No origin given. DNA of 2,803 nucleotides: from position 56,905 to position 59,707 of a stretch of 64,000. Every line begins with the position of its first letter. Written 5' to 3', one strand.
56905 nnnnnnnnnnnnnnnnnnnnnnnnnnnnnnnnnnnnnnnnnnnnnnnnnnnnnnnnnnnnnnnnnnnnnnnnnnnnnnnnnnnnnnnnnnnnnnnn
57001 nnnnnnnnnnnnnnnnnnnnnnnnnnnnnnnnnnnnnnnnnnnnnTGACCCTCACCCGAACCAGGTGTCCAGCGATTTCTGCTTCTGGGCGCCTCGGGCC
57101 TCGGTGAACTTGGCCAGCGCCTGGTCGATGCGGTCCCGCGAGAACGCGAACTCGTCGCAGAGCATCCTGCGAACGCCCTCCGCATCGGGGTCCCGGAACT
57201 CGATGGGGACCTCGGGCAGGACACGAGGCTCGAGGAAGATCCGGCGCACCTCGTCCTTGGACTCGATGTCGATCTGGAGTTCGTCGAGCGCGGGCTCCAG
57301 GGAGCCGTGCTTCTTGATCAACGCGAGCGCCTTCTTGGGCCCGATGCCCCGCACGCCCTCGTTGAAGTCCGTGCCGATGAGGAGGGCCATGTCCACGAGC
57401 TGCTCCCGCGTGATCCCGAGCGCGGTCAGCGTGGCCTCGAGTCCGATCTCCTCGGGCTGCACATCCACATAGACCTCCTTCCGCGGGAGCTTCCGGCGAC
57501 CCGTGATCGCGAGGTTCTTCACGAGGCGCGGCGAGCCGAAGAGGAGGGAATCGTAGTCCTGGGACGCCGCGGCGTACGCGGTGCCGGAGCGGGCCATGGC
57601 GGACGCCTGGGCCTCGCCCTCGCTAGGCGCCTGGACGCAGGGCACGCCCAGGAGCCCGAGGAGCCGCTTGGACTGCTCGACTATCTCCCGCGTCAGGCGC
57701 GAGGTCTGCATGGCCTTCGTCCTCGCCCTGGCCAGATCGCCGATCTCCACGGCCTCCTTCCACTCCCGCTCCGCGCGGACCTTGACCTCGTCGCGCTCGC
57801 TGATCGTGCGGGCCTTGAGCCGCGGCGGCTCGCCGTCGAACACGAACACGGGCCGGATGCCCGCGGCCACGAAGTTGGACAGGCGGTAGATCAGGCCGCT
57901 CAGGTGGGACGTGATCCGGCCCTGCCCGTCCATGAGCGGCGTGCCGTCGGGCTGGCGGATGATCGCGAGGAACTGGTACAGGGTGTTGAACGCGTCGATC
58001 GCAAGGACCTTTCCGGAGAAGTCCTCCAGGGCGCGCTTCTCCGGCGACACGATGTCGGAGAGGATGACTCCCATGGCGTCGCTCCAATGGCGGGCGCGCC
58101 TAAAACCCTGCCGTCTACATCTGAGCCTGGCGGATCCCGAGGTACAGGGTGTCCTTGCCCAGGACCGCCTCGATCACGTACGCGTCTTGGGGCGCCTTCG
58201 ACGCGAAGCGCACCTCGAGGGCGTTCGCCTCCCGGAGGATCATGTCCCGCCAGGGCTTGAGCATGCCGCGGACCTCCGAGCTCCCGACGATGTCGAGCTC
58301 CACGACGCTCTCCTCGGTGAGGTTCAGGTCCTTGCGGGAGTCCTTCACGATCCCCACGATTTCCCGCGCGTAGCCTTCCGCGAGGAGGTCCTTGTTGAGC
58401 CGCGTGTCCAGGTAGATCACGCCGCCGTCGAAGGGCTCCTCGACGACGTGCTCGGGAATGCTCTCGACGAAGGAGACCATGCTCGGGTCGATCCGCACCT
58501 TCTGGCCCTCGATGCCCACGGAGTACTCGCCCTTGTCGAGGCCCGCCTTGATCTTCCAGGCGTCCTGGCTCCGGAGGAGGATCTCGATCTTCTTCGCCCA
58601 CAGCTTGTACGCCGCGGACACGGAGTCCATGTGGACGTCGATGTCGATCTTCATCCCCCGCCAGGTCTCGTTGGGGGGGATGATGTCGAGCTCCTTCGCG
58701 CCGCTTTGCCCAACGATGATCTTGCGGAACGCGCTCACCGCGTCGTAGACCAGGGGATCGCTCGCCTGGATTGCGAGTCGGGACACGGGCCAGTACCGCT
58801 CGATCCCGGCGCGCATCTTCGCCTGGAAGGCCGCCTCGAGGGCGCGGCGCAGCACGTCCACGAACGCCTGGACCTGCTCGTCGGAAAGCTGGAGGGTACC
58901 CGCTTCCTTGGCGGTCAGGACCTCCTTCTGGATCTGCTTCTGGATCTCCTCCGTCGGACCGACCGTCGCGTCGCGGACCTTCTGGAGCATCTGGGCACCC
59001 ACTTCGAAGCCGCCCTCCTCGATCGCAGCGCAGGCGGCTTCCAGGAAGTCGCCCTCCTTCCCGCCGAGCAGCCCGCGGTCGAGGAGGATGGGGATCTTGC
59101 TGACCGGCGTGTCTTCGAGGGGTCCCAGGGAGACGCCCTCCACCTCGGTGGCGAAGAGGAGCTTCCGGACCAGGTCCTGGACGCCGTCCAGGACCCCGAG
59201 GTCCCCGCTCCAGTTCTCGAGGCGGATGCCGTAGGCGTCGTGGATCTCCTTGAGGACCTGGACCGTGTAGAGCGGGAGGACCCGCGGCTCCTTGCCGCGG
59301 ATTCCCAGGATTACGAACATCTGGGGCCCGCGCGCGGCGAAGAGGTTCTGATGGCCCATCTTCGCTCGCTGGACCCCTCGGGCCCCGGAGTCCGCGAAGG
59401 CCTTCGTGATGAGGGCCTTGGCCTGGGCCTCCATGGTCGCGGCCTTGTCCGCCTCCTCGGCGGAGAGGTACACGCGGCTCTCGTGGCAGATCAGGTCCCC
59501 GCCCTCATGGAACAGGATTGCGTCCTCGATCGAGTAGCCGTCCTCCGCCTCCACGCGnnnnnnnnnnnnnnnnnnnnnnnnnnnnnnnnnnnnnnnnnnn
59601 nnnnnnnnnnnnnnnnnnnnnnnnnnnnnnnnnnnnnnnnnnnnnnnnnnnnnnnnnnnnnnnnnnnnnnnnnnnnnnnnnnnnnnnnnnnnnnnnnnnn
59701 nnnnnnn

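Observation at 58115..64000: Giant (>1,960 aa) repeat protein: about 13 helical-hairpin repeats, two duplicated beta-sandwich + Roadblock-like modules, and an aminoacyl-tRNA-synthetase-like C-terminal tail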

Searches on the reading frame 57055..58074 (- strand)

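Call 10: search_protein_families(library=pfam, proteins=[window:57055-58074:-], max_evalue=0.001)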
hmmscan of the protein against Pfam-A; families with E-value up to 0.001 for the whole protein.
window:57055-58074:- (340 aa): 3 families
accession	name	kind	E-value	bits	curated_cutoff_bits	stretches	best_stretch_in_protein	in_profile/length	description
PF00867.23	XPG_I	-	2.5e-26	92.3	24.9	1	143-236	1-89/89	XPG I-region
PF00752.23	XPG_N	-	1.2e-19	71.1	22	1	7-98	12-98/101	XPG N-terminal domain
PF01367.25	5_3_exonuc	-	3.6e-07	31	40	1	222-272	2-53/97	5'-3' exonuclease, C-terminal SAM fold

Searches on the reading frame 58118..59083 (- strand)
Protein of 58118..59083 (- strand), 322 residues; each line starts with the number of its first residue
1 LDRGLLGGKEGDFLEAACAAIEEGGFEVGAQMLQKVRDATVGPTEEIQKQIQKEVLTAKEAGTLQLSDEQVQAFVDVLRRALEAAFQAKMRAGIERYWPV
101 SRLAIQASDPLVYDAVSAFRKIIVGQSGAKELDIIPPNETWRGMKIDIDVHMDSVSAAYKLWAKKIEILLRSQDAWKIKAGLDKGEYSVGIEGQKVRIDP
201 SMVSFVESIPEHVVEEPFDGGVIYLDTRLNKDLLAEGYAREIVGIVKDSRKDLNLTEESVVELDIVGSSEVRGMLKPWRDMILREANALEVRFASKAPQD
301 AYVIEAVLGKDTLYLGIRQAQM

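Call 30: search_solved_structures(query=A2, max_evalue=1, show_alignments=2)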
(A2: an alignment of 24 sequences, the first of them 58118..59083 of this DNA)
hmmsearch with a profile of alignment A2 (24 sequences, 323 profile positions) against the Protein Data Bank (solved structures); distinct sequences matched with E-value up to 1: 7.
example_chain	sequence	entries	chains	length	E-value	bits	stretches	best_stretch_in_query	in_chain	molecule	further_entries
8wnd_A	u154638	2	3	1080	1.7e-08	37.2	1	69-287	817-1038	isoleucine--tRNA ligase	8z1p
8c8w_A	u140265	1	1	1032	2.6e-07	33.3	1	164-287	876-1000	Isoleucine--tRNA ligase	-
8c9d_A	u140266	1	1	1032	2.6e-07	33.3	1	164-287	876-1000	Isoleucine--tRNA ligase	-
8c8v_A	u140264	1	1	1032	2.6e-07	33.3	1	164-287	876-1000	Isoleucine--tRNA ligase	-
8c8u_A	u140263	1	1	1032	3.8e-07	32.8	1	166-287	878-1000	Isoleucine--tRNA ligase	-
9w01_B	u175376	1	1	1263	0.00048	22.6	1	67-283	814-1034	Isoleucine--tRNA ligase, cytoplasmic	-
7wrs_B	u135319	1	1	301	0.0091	18.4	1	223-285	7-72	Isoleucyl-tRNA synthetase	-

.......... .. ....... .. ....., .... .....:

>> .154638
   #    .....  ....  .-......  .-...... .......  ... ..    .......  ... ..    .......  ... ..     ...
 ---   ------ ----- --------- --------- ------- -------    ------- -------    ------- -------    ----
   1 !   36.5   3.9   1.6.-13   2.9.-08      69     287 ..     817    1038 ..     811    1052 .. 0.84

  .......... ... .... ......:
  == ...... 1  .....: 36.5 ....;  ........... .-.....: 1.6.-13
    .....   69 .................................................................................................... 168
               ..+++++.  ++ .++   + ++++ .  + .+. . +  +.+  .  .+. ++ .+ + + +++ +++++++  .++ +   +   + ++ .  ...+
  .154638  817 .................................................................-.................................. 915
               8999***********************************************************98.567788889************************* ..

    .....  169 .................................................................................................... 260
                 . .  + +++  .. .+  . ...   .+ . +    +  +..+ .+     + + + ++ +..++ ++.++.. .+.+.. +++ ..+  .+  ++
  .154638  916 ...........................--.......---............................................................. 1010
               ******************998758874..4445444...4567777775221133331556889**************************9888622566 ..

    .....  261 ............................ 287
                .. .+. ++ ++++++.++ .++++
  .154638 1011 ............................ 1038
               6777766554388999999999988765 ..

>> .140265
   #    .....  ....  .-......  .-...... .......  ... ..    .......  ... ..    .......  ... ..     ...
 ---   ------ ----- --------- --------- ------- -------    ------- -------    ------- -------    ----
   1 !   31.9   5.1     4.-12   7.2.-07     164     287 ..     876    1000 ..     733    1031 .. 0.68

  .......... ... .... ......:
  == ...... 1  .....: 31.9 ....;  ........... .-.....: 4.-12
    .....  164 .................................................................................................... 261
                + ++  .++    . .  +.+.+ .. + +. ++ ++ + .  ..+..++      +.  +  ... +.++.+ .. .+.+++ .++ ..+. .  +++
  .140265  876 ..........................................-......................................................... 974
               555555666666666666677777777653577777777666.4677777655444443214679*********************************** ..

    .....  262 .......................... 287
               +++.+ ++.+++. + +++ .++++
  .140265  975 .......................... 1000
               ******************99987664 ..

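Call 37: predict_structure(alignment_id=A2)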
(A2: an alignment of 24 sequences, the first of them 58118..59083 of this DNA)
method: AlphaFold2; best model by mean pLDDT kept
length: 322 residues; sequences in the alignment: 24
mean_pLDDT: 85.5   pTM: 0.72
mean pLDDT of the five models: 85.5, 84.6, 83.8, 82.2, 78.9
residues with pLDDT >= 90: 152; 70-90: 138; 50-70: 25; < 50: 7
segments of 3 or more residues with pLDDT < 50: 2-4
pLDDT, mean of each block of 10 residues (from residue 1): 49 71 78 63 65 80 78 90 92 88 96 93 91 93 90 87 90 90 88 88 92 93 93 91 91 86 91 92 92 86 85 89 65
secondary structure, 60 per line:
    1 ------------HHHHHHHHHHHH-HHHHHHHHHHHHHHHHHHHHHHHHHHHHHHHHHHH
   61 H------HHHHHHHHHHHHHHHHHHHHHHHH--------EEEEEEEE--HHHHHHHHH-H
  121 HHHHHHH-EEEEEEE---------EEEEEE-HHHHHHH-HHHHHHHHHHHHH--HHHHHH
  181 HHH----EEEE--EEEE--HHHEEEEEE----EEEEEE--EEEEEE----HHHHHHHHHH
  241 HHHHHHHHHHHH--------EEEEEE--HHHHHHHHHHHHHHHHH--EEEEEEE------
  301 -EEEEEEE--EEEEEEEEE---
elements in order: H13-24 H26-61 H68-91 E100-107 H110-118 H120-127 E129-135 E145-150 H152-158 H160-172 H175-183 E188-191 E194-197 E203-208 E213-218 E221-226 H231-252 E261-266 H269-285 E288-294 E302-308 E311-319

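Call 42: fold_search(model_id=the predicted structure, library=pdb)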
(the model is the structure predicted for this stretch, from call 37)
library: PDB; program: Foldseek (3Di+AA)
matches with E <= 10: 197; with E <= 0.001: 7
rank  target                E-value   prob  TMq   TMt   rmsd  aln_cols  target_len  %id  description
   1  8c8w                  1.4e-14  1.00  0.56  0.20   4.9       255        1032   16  Priestia megaterium mupirocin hyper-resistant HIGH motif mutant of type 2 isoleucyl-tRNA synthetase complexed with an is (released 2023-08-16)
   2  8c9d                  3.0e-14  1.00  0.58  0.21  11.6       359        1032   14  Priestia megaterium W130Q mutant of type 2 isoleucyl-tRNA synthetase complexed with an isoleucyl-adenylate analogue (released 2023-08-16)
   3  8c8v                  3.7e-14  1.00  0.58  0.21  11.8       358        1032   15  Priestia megaterium mupirocin-resistant isoleucyl-tRNA synthetase 2 with a fully-resolved C-terminal tRNA-binding domain (released 2023-08-16)
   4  8wnd_A                2.0e-13  1.00  0.49  0.16  10.7       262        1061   18  Crystal structure of Saccharomyces cerevisiae isoleucyl-tRNA synthetase in complex with tRNA(Ile) and isoleucine (released 2024-10-09)
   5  8z1p_A                8.2e-13  1.00  0.41  0.16   8.3       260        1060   18  Crystal structure of Saccharomyces cerevisiae isoleucyl-tRNA synthetase in complex with a mimic tRNA(Met) and isoleuci (released 2024-12-18)
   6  8c8u                  8.4e-12  1.00  0.55  0.20   5.7       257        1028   16  Priestia megaterium mupirocin-resistant isoleucyl-tRNA synthetase 2 complexed with mupirocin (released 2023-08-23)
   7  8wnd_B                2.3e-05  1.00  0.37  0.13   7.6       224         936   15  Crystal structure of Saccharomyces cerevisiae isoleucyl-tRNA synthetase in complex with tRNA(Ile) and isoleucine (released 2024-10-09)
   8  9wqs                  1.0e-03  1.00  0.26  0.09  10.3       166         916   14  Crystal structure of Saccharomyces cerevisiae isoleucyl-tRNA synthetase in complex with reveromycin A and isoleucine (released 2026-04-08)
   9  9wqt                  1.1e-03  1.00  0.25  0.09  11.6       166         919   14  Crystal structure of Saccharomyces cerevisiae isoleucyl-tRNA synthetase in complex with reveromycin A and isoleucine (released 2026-04-08)
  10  7d5c                  1.2e-03  1.00  0.24  0.09  11.7       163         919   13  IleRS in complex with a tRNA site inhibitor (released 2021-02-24)
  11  7wrs_B                5.3e-03  1.00  0.24  0.28   2.7        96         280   19  Crystal structure of the chicken isoleucyl-tRNA synthetase 1 (IARS1) UNE-I complexed with glutamyl-tRNA synthetase 1 ( (released 2022-11-23)
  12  4xkz                  8.9e-03  0.98  0.28  0.34  15.8       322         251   10  Crystal structure of the C-terminal anticodon loop binding domain of a valyl-tRNA synthetase from Pseudomonas aeruginosa (released 2015-02-11)
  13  1gax_A                1.1e-01  0.51  0.20  0.08  17.1       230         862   12  CRYSTAL STRUCTURE OF THERMUS THERMOPHILUS VALYL-TRNA SYNTHETASE COMPLEXED WITH TRNA(VAL) AND VALYL-ADENYLATE ANALOGUE (released 2000-12-06)
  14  4e1l_D                1.7e-01  0.08  0.15  0.13  21.2       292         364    7  Crystal structure of Acetoacetyl-CoA thiolase (thlA2) from Clostridium difficile (released 2012-03-21)
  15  4e1l_C                1.8e-01  0.07  0.15  0.13  24.7       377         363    7  Crystal structure of Acetoacetyl-CoA thiolase (thlA2) from Clostridium difficile (released 2012-03-21)
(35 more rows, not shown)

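Call 72: find_related_loci(query=A2, collection=genome_contigs, flank=3000)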
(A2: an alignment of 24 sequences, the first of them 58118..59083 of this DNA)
Query A2 (322 aa) in genome_contigs; peptide patterns used: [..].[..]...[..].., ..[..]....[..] (x = any residue, [..] = any of these).
104 stretches matched a pattern; 50 encode a relative of the query (tblastn E <= 1e-3); 50 distinct loci.
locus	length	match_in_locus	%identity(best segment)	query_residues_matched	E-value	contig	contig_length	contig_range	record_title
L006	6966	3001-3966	87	1-322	0e+0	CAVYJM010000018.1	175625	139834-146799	MAG: uncultured Thermoplasmata archaeon isolate MFD01299.bin.2.33 genome assembly, contig: contig_60206, whole genome sh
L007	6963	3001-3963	85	2-322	0e+0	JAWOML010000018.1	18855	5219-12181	MAG: Thermoplasmata archaeon isolate bin_5_1 c_000055215625, whole genome shotgun sequence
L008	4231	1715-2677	84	2-322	0e+0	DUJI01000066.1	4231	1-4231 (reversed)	MAG TPA_asm: Thermoplasmata archaeon isolate UBA8695 contig_3509, whole genome shotgun sequence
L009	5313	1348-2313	83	1-322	0e+0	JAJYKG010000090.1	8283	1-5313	MAG: Thermoplasmata archaeon isolate DBS2-1.bin2 NODE_17176_length_8283_cov_1.228176, whole genome shotgun sequence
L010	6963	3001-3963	74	2-322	9e-159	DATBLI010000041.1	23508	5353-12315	MAG TPA_asm: Thermoplasmata archaeon isolate SMAG_U3968 k141_648057, whole genome shotgun sequence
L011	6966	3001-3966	70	2-322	1e-150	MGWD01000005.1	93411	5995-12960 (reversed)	MAG: Euryarchaeota archaeon RBG_19FT_COMBO_69_17 rbg_19ft_combo_scaffold_119, whole genome shotgun sequence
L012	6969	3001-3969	67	1-322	2e-149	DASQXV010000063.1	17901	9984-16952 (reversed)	MAG TPA_asm: Thermoplasmata archaeon isolate SMAG_U11048 k141_1037041, whole genome shotgun sequence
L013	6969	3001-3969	66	1-322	1e-148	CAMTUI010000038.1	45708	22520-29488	MAG: Euryarchaeota archaeon isolate G01_MAG_00007 genome assembly, contig: G01_MAG_00007_000000000023, whole genome shot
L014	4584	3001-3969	68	1-322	3e-149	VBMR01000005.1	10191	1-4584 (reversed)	MAG: Methanobacteriota archaeon isolate EA_28 14_0927_05_20cm_scaffold_5229, whole genome shotgun sequence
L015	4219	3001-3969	66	1-322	1e-147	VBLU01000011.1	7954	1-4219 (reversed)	MAG: Methanobacteriota archaeon isolate EA_5 14_1009_16_20cm_scaffold_5379, whole genome shotgun sequence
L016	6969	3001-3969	66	1-322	9e-146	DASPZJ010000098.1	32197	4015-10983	MAG TPA_asm: Thermoplasmata archaeon isolate SMAG_U11616 k141_415264, whole genome shotgun sequence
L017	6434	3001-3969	66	1-322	2e-145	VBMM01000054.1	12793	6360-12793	MAG: Methanobacteriota archaeon isolate EA_23 14_0929_02_40cm_scaffold_25866, whole genome shotgun sequence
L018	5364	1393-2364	65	1-322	1e-145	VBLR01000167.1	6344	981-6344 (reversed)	MAG: Methanobacteriota archaeon isolate EA_2 14_0903_05_30cm_scaffold_5169_e:375, whole genome shotgun sequence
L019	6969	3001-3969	66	1-322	9e-145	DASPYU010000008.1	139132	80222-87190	MAG TPA_asm: Thermoplasmata archaeon isolate SMAG_U11601 k141_1717866, whole genome shotgun sequence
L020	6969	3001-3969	65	1-322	2e-144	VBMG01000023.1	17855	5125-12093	MAG: Methanobacteriota archaeon isolate EA_17 14_0929_05_40cm_scaffold_1665, whole genome shotgun sequence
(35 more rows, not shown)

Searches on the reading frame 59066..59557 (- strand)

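Call 62: search_protein_families(library=pfam, proteins=[window:59066-59557:-], max_evalue=10)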
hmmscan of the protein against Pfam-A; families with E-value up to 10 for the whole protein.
window:59066-59557:- (164 aa): 1 family
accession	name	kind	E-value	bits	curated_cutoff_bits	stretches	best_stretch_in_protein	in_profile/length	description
PF22629.2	ACT_AHAS_ss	-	0.099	13.3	27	1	4-50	20-63/67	AHAS small subunit-like ACT domain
